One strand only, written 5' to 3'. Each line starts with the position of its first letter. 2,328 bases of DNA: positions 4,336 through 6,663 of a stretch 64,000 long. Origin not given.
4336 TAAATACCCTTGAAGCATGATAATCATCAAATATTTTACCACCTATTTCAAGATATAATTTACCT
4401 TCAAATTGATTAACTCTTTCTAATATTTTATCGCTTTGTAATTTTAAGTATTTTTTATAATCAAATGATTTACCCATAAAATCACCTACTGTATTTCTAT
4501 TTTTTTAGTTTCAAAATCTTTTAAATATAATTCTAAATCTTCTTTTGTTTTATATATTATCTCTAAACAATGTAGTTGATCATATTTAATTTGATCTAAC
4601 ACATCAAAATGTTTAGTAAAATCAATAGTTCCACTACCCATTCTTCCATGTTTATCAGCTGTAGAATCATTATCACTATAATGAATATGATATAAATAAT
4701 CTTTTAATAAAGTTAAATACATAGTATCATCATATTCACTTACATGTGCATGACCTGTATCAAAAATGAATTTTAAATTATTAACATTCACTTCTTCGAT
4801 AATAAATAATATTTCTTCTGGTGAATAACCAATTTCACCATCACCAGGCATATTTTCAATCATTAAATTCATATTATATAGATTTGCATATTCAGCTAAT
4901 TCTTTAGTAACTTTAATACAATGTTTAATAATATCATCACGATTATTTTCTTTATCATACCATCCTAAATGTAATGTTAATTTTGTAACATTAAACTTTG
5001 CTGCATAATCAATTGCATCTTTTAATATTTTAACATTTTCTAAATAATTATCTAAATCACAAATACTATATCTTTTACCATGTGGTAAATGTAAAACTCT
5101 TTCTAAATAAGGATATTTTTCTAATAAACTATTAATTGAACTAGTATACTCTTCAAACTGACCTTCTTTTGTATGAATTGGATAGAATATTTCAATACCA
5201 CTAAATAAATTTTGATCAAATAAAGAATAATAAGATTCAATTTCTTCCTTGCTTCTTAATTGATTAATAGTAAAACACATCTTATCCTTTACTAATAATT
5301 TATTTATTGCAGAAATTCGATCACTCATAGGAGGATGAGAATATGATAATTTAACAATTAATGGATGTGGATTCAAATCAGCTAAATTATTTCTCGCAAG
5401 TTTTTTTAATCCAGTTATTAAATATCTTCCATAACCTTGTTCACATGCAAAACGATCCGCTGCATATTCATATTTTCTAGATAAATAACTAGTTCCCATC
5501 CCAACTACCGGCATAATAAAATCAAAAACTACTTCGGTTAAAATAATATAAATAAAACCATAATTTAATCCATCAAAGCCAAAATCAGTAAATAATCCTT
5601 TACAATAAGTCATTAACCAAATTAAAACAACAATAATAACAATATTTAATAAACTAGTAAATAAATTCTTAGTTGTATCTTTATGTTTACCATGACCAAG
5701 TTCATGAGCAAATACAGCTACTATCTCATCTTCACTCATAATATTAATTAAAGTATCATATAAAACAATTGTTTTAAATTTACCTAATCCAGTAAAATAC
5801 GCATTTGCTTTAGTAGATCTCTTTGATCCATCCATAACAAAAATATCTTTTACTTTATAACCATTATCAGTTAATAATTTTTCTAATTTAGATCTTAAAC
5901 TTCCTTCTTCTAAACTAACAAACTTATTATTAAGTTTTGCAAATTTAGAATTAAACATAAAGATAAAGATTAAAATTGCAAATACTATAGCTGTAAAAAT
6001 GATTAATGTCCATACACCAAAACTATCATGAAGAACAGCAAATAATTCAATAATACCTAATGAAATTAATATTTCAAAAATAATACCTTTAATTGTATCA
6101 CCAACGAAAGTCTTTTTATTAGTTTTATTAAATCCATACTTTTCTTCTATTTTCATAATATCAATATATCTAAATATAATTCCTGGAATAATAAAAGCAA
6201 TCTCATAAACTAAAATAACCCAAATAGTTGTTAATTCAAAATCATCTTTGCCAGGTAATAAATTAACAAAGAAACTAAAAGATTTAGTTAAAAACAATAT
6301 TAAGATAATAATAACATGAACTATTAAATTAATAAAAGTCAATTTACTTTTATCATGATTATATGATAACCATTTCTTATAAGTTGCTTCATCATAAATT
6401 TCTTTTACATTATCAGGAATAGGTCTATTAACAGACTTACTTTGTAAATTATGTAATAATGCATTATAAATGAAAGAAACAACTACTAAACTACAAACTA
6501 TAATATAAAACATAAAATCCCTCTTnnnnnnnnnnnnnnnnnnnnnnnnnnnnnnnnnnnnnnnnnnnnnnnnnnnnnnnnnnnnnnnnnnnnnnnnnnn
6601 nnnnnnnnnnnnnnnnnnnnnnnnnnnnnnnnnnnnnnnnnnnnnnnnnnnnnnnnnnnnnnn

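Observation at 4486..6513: Unusual gene fusion: membrane M48 (Ste24/HtpX-like) zinc protease fused to a xylose-isomerase-like TIM-barrel (AP-endonuclease-2 fold) domain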

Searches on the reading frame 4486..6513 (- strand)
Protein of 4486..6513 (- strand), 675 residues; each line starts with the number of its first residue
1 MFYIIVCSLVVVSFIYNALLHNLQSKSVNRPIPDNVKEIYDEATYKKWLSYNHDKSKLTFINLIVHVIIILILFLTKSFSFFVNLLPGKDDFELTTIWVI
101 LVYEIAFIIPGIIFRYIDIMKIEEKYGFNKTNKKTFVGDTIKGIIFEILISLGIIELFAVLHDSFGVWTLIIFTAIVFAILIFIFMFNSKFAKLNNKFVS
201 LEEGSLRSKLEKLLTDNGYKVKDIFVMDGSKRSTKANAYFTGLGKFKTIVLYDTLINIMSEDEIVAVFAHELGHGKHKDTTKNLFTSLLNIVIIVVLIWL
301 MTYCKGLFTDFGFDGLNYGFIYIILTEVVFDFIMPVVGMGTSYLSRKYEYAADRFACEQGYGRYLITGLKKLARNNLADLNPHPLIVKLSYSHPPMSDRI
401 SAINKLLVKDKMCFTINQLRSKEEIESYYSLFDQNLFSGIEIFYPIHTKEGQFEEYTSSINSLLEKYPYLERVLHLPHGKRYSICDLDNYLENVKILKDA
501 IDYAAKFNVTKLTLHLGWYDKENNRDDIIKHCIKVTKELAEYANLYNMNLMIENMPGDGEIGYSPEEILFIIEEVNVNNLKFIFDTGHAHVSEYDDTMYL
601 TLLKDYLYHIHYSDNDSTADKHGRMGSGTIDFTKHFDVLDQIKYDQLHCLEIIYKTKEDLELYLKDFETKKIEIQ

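Call 5: search_protein_families(library=pfam, proteins=[window:4486-6513:-], max_evalue=0.01)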
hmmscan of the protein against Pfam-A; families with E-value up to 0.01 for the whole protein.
window:4486-6513:- (675 aa): 4 families
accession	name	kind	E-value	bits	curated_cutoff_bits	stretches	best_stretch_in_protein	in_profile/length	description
PF01261.30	AP_endonuc_2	-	1.5e-35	123.5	31.1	1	437-658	9-234/249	Xylose isomerase-like TIM barrel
PF01435.24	Peptidase_M48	-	1.5e-33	116.7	20.3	1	201-405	2-184/186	Peptidase family M48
PF16491.10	Peptidase_M48_N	-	5.8e-21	75.6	27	1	29-190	9-171/179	CAAX prenyl protease N-terminal, five membrane helices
PF05569.17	Peptidase_M56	-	7.5e-06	25.8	31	1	170-292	100-221/296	BlaR1 peptidase M56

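Call 6: search_protein_families(library=ncbifam, proteins=[window:4486-6513:-], max_evalue=0.01)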
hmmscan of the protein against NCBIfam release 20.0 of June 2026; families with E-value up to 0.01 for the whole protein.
window:4486-6513:- (675 aa): 22 families
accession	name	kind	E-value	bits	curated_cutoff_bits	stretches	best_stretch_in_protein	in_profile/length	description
NF002775.0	PRK02870.1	equivalog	4.9e-14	52.3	285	1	94-358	22-263/338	zinc metalloprotease HtpX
NF041099.2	keto_glucon_epim_IolO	equivalog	1.6e-13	50.6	300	1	494-655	92-249/269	5-keto-L-gluconate epimerase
NF003965.0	PRK05457.1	equivalog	6.1e-13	48.8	245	1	201-405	74-283/285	protease HtpX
NF002669.0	PRK02391.1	equivalog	5.6e-12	45.4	341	1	148-357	20-223/298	zinc metalloprotease HtpX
TIGR03234.1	OH-pyruv-isom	equivalog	9.9e-12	44.7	353.45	1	437-655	28-243/254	hydroxypyruvate isomerase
NF009688.0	PRK13209.1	subfamily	4.7e-11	42.2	317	1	493-659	97-261/286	L-ribulose-5-phosphate 3-epimerase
NF007360.0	PRK09856.1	equivalog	7.2e-11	42.1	305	1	491-663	86-259/276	fructoselysine 3-epimerase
NF002322.0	PRK01265.1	equivalog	2.9e-10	40.1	275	1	140-329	16-205/325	zinc metalloprotease HtpX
NF002826.0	PRK03001.1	equivalog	1.5e-09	37.5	369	1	154-375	14-229/285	zinc metalloprotease HtpX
NF041277.1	coba_remo_CbiR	equivalog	2.2e-09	37.2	105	1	474-652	64-234/249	cobamide remodeling phosphodiesterase CbiR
NF002363.0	PRK01345.1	equivalog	1.1e-07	31.3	422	1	219-375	82-229/318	zinc metalloprotease HtpX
NF043033.1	OxoTetrIsom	equivalog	4.7e-07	29.8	325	1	491-647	81-232/251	2-oxo-tetronate isomerase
NF002839.0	PRK03072.1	equivalog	9e-07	28.2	412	1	165-355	30-214/291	zinc metalloprotease HtpX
NF051856.1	PsicseEpim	equivalog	1.7e-06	28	300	1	519-647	116-240/287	D-psicose 3-epimerase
NF003425.0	PRK04897.1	equivalog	2.7e-06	26.8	355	1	169-400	41-292/298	zinc metalloprotease HtpX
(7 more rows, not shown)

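Call 7: find_homologous_proteins(query=window:4486-6513:-, max_evalue=0.00001)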
Query window:4486-6513:- (675 aa): 7898 proteins with E <= 0.00001 among 8000 candidates; the best 120 are listed.
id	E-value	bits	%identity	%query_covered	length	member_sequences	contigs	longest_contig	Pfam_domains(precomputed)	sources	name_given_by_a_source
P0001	0.0e+0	1497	98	100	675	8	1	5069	PF01435.25,PF01261.31,PF05569.18,PF16491.11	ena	-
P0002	0.0e+0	1298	85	100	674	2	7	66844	PF01435.25,PF01261.31,PF05569.18,PF16491.11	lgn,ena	-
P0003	0.0e+0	1036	69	99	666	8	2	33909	PF01435.25,PF01261.31,PF05569.18,PF16491.11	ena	-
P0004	0.0e+0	1030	69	99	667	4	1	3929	PF01435.25,PF01261.31,PF05569.18,PF16491.11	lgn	-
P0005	0.0e+0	1022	70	98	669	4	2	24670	PF01435.25,PF01261.31,PF05569.18,PF16491.11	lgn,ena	-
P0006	1.4e-138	482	57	60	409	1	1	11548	PF01435.25,PF05569.18,PF16491.11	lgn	-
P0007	1.1e-123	432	52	60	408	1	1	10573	PF01435.25,PF05569.18,PF16491.11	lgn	-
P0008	3.8e-118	414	47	60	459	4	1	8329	PF01435.25,PF05569.18,PF16491.11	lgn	-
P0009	3.5e-116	408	48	60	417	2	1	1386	PF01435.25,PF05569.18,PF16491.11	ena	-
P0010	3.8e-116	407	48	60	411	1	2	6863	PF01435.25,PF05569.18,PF16491.11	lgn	-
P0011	7.5e-116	407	48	59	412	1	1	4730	PF01435.25,PF05569.18,PF16491.11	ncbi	-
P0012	1.1e-115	406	48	60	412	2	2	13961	PF01435.25,PF05569.18,PF16491.11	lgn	-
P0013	8.7e-115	403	47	60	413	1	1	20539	PF01435.25,PF05569.18,PF16491.11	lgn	-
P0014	9.0e-115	403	47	58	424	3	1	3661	PF01435.25,PF05569.18,PF16491.11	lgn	-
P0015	1.4e-114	402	47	60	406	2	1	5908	PF01435.25,PF05569.18,PF16491.11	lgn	-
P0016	2.7e-114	401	47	59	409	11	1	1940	PF01435.25,PF05569.18,PF16491.11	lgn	-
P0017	6.9e-114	400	47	59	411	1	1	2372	PF01435.25,PF05569.18,PF16491.11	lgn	-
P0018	9.8e-114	400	46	60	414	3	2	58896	PF01435.25,PF05569.18,PF16491.11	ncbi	-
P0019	1.5e-113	399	45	60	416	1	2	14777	PF01435.25,PF05569.18,PF16491.11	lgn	-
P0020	1.7e-113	399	45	60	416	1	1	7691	PF01435.25,PF05569.18,PF16491.11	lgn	-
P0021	1.9e-113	399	46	59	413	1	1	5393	PF01435.25,PF05569.18,PF16491.11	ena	-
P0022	2.3e-113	398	45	60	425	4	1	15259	PF01435.25,PF05569.18,PF16491.11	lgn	-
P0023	3.0e-113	398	48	58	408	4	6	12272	PF01435.25,PF05569.18,PF16491.11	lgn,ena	-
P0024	3.8e-113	398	46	60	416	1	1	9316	PF01435.25,PF05569.18,PF16491.11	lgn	-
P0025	3.9e-113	398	46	58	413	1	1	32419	PF01435.25,PF05569.18,PF16491.11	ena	-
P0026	4.2e-113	397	48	58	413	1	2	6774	PF01435.25,PF05569.18,PF16491.11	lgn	-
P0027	5.0e-113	397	46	60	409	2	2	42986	PF01435.25,PF05569.18,PF16491.11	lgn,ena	-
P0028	5.1e-113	397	46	58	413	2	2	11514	PF01435.25,PF05569.18,PF16491.11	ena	-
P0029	6.0e-113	397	46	60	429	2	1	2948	PF01435.25,PF16491.11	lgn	-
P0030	8.8e-113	396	46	59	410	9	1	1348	PF01435.25,PF05569.18,PF16491.11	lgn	-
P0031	9.3e-113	396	45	60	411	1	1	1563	PF01435.25,PF05569.18,PF16491.11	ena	-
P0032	9.4e-113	396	45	60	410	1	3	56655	PF01435.25,PF05569.18,PF16491.11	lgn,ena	-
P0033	1.0e-112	396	47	60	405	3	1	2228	PF01435.25,PF16491.11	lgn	-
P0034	1.4e-112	396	45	60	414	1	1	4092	PF01435.25,PF05569.18,PF16491.11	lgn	-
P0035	2.7e-112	395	46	59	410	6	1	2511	PF01435.25,PF16491.11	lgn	-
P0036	2.8e-112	395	46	60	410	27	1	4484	PF01435.25,PF05569.18,PF16491.11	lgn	-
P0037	3.1e-112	395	46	60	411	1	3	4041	PF01435.25,PF05569.18,PF16491.11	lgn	-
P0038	5.5e-112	394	47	59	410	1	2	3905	PF01435.25,PF16491.11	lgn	-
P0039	5.5e-112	394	46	59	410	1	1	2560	PF01435.25,PF05569.18,PF16491.11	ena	-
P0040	6.1e-112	394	46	60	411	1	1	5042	PF01435.25,PF05569.18,PF16491.11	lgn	-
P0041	6.7e-112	393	49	56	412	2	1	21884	PF01435.25,PF05569.18,PF16491.11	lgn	-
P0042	8.7e-112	393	45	59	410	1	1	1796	PF01435.25,PF05569.18,PF16491.11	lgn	-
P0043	1.3e-111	393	46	59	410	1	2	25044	PF01435.25,PF05569.18,PF16491.11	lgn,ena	-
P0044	1.6e-111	392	46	60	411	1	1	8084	PF01435.25,PF05569.18,PF16491.11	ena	-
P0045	1.8e-111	392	46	60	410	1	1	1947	PF01435.25,PF05569.18,PF16491.11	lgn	-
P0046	1.9e-111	392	46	59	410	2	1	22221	PF01435.25,PF05569.18,PF16491.11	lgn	-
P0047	3.9e-111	391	46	60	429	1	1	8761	PF01435.25,PF16491.11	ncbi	-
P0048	4.4e-111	391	48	59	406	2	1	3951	PF01435.25,PF16491.11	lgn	-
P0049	8.4e-111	390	46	60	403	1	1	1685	PF01435.25,PF16491.11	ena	-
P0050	9.8e-111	390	45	59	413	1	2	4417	PF01435.25,PF16491.11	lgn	-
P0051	1.0e-110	390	47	60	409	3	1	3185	PF01435.25,PF05569.18,PF16491.11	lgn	-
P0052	1.4e-110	389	45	60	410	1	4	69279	PF01435.25,PF05569.18,PF16491.11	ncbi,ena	-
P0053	1.7e-110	389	46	60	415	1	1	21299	PF01435.25,PF05569.18,PF16491.11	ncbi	-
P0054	1.8e-110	389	47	60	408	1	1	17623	PF01435.25,PF05569.18,PF16491.11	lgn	-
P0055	2.5e-110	388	47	60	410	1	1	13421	PF01435.25,PF16491.11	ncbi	-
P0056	2.6e-110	388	46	60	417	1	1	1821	PF01435.25,PF05569.18,PF16491.11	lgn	-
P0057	2.9e-110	388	46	59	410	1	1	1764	PF01435.25,PF05569.18,PF16491.11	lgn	-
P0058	3.6e-110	388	44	58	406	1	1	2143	PF01435.25,PF05569.18,PF16491.11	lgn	-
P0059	4.5e-110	387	45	60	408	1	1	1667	PF01435.25,PF05569.18,PF16491.11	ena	-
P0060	5.0e-110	387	46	60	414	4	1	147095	PF01435.25,PF05569.18,PF16491.11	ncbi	-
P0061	5.5e-110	387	44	60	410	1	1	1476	PF01435.25,PF05569.18,PF16491.11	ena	-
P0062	5.8e-110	387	45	60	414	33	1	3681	PF01435.25,PF05569.18,PF16491.11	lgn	-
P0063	5.8e-110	387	44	60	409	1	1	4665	PF01435.25,PF05569.18,PF16491.11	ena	-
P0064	6.0e-110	387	45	60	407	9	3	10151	PF01435.25,PF16491.11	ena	-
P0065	6.0e-110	387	45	59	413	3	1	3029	PF01435.25,PF16491.11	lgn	-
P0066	7.3e-110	387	44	60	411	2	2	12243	PF01435.25,PF05569.18,PF16491.11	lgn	-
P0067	8.5e-110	387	45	60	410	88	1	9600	PF01435.25,PF05569.18,PF16491.11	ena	-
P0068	8.9e-110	386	46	63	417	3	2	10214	PF01435.25,PF05569.18,PF16491.11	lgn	-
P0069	1.1e-109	386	45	58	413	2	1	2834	PF01435.25,PF05569.18,PF16491.11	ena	-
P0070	1.1e-109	386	45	60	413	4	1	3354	PF01435.25,PF05569.18,PF16491.11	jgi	-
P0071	1.3e-109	386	44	59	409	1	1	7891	PF01435.25,PF16491.11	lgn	-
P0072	1.8e-109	385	45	60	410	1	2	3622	PF01435.25,PF05569.18,PF16491.11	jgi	-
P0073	1.8e-109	385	47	60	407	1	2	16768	PF01435.25,PF05569.18,PF16491.11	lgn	-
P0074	2.0e-109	385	47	58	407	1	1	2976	PF01435.25,PF16491.11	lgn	-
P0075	2.1e-109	385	46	60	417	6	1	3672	PF01435.25,PF05569.18,PF16491.11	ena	-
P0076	2.1e-109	385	46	59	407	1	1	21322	PF01435.25,PF05569.18,PF16491.11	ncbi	-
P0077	2.3e-109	385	47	58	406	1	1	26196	PF01435.25,PF05569.18,PF16491.11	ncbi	-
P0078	3.1e-109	385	46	60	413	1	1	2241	PF01435.25,PF05569.18,PF16491.11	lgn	-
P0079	4.0e-109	384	46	59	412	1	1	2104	PF01435.25,PF05569.18,PF16491.11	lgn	-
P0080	4.0e-109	384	45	60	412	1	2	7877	PF01435.25,PF16491.11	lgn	-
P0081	4.3e-109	384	46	60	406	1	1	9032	PF01435.25,PF05569.18,PF16491.11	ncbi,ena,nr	ncbi:MAG TPA: M48 family metallopeptidase [Bacilli bacterium]|nr:M48 family metallopeptidase [Bacill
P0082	4.5e-109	384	47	59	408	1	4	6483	PF01435.25,PF05569.18,PF16491.11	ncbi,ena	-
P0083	4.7e-109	384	44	60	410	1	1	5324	PF01435.25,PF05569.18,PF16491.11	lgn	-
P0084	5.1e-109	384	45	59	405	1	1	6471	PF01435.25,PF16491.11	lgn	-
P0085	6.9e-109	383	46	58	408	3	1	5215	PF01435.25,PF05569.18,PF16491.11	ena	-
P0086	7.5e-109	383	45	60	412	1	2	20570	PF01435.25,PF16491.11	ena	-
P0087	8.1e-109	383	45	60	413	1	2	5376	PF01435.25,PF05569.18,PF16491.11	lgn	-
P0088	9.9e-109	383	44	60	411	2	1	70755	PF01435.25,PF16491.11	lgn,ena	-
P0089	1.1e-108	383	45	60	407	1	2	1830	PF01435.25,PF16491.11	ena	-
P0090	1.1e-108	383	46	60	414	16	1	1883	PF01435.25,PF05569.18,PF16491.11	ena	-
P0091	1.2e-108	383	46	59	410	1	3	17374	PF01435.25,PF05569.18,PF16491.11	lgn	-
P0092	1.3e-108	383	45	59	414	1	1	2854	PF01435.25,PF05569.18,PF16491.11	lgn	-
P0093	1.3e-108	383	47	59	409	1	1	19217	PF01435.25,PF16491.11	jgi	-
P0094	1.4e-108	383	44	60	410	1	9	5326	PF01435.25,PF05569.18,PF16491.11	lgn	-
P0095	1.5e-108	382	46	63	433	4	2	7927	PF01435.25,PF16491.11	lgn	-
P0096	1.5e-108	382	45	60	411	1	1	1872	PF01435.25,PF05569.18,PF16491.11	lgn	-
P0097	1.5e-108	382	44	60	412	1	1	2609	PF01435.25,PF05569.18,PF16491.11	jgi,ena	-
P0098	1.6e-108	382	45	60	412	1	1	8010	PF01435.25,PF05569.18,PF16491.11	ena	-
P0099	1.6e-108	382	44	60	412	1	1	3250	PF01435.25,PF05569.18,PF16491.11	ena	-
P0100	1.6e-108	382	45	59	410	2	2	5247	PF01435.25,PF16491.11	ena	-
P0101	1.7e-108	382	44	59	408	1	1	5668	PF01435.25,PF16491.11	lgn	-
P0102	1.8e-108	382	46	56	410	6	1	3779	PF01435.25,PF16491.11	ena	-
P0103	1.9e-108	382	47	60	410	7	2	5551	PF01435.25,PF05569.18,PF16491.11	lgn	-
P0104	2.1e-108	382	44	60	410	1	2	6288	PF01435.25,PF05569.18,PF16491.11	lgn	-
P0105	2.1e-108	382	44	60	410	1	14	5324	PF01435.25,PF05569.18,PF16491.11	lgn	-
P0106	2.4e-108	382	44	60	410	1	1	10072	PF01435.25,PF05569.18,PF16491.11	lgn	-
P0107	2.7e-108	382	44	60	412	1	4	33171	PF01435.25,PF05569.18,PF16491.11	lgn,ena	-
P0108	2.8e-108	382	44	60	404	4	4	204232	PF01435.25,PF05569.18,PF16491.11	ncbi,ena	-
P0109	3.3e-108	381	47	58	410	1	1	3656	PF01435.25,PF05569.18,PF16491.11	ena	-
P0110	4.1e-108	381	44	60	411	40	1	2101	PF01435.25,PF16491.11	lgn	-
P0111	5.2e-108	381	45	59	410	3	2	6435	PF01435.25,PF16491.11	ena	-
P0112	5.4e-108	381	44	60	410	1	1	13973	PF01435.25,PF05569.18,PF16491.11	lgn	-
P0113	5.9e-108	380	44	60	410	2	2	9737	PF01435.25,PF05569.18,PF16491.11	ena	-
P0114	6.7e-108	380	45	61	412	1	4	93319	PF01435.25,PF05569.18,PF16491.11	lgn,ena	-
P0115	7.8e-108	380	47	60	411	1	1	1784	PF01435.25,PF16491.11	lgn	-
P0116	8.8e-108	380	46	60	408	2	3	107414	PF01435.25,PF16491.11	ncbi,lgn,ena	-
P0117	9.1e-108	380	45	58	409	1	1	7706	PF01435.25,PF05569.18,PF16491.11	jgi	jgi:STE24 endopeptidase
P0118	9.7e-108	380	44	60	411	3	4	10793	PF01435.25,PF16491.11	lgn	-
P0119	1.1e-107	380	44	59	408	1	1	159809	PF01435.25,PF16491.11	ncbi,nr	ncbi:MAG: M48 family metallopeptidase [bacterium]|nr:M48 family metallopeptidase [bacterium]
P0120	1.3e-107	379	45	59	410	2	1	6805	PF01435.25,PF05569.18,PF16491.11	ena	-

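Call 9: find_encoding_contigs(protein=P0003, flank=10000, max_places=3)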
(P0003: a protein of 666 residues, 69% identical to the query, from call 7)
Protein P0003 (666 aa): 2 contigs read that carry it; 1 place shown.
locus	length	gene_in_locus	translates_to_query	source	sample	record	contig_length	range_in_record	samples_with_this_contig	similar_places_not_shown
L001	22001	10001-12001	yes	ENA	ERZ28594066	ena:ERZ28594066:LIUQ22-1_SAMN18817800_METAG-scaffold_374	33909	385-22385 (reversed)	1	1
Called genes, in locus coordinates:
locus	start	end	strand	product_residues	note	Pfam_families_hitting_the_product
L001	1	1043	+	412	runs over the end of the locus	PF01553:Acyltransferase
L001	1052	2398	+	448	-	PF05958:tRNA_U5-meth_tr, PF03602:Cons_hypoth95, PF05175:MTS (weak), PF09445:Methyltransf_15 (weak), PF13847:Methyltransf_31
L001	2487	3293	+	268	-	-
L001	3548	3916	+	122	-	-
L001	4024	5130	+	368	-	PF01663:Phosphodiest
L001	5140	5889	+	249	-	PF02540:NAD_synthase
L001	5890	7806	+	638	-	PF02518:HATPase_c (weak), PF13589:HATPase_c_3, PF00183:HSP90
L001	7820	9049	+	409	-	PF02492:cobW, PF07683:CobW_C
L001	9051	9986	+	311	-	PF02492:cobW (weak), PF21537:DUF1980_C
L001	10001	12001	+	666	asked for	PF16491:Peptidase_M48_N, PF05569:Peptidase_M56, PF01435:Peptidase_M48, PF01261:AP_endonuc_2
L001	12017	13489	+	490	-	PF08903:DUF1846, PF20921:DUF1846_C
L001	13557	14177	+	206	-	PF08238:Sel1 (weak)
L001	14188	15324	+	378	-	PF00248:Aldo_ket_red, PF13746:Fer4_18 (faint), PF00037:Fer4 (faint), PF13183:Fer4_8 (weak), PF13187:Fer4_9, PF13237:Fer4_10 (faint), PF13534:Fer4_17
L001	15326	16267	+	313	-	PF01073:3Beta_HSD, PF01370:Epimerase, PF02719:Polysacc_synt_2 (weak), PF04321:RmlD_sub_bind (weak), PF05368:NmrA (weak), PF13460:NAD_binding_10, PF16363:GDP_Man_Dehyd, PF07993:NAD_binding_4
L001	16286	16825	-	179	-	PF00156:Pribosyltran, PF14681:UPRTase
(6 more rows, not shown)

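Call 10: find_encoding_contigs(protein=P0006, flank=8000, max_places=3)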
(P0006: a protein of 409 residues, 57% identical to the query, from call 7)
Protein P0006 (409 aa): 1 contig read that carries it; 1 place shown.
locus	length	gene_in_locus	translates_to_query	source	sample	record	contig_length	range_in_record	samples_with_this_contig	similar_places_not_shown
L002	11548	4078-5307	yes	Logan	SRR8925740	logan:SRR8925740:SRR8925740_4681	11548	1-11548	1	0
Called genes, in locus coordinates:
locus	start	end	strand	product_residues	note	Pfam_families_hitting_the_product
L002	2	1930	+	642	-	?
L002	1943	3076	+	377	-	PF02492:cobW, PF07683:CobW_C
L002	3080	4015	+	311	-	PF02492:cobW, PF21537:DUF1980_C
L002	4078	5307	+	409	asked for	PF16491:Peptidase_M48_N, PF05569:Peptidase_M56 (weak), PF01435:Peptidase_M48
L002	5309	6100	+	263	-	PF01261:AP_endonuc_2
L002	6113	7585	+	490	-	PF08903:DUF1846, PF20921:DUF1846_C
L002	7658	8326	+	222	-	PF08238:Sel1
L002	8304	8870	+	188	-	-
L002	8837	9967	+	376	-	PF00248:Aldo_ket_red, PF14697:Fer4_21 (faint), PF13187:Fer4_9, PF13237:Fer4_10 (faint)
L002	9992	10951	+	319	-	PF01073:3Beta_HSD, PF01370:Epimerase, PF02719:Polysacc_synt_2 (weak), PF04321:RmlD_sub_bind, PF13460:NAD_binding_10, PF16363:GDP_Man_Dehyd, PF07993:NAD_binding_4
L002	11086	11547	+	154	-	?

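Call 13: find_encoding_contigs(protein=P0007, flank=8000, max_places=2)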
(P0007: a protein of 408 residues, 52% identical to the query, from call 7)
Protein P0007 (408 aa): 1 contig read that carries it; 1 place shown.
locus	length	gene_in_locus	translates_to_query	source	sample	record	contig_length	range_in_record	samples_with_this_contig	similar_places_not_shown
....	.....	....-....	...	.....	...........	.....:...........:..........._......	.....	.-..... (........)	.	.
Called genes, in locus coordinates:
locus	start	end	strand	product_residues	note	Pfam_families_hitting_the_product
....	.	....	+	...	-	?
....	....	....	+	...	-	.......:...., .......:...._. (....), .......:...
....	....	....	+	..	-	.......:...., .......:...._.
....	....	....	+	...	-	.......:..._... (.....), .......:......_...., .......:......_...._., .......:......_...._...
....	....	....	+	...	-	-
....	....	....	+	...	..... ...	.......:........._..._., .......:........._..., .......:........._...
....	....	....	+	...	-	-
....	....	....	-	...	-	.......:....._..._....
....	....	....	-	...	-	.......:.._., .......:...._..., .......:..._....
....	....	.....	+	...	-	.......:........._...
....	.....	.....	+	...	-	?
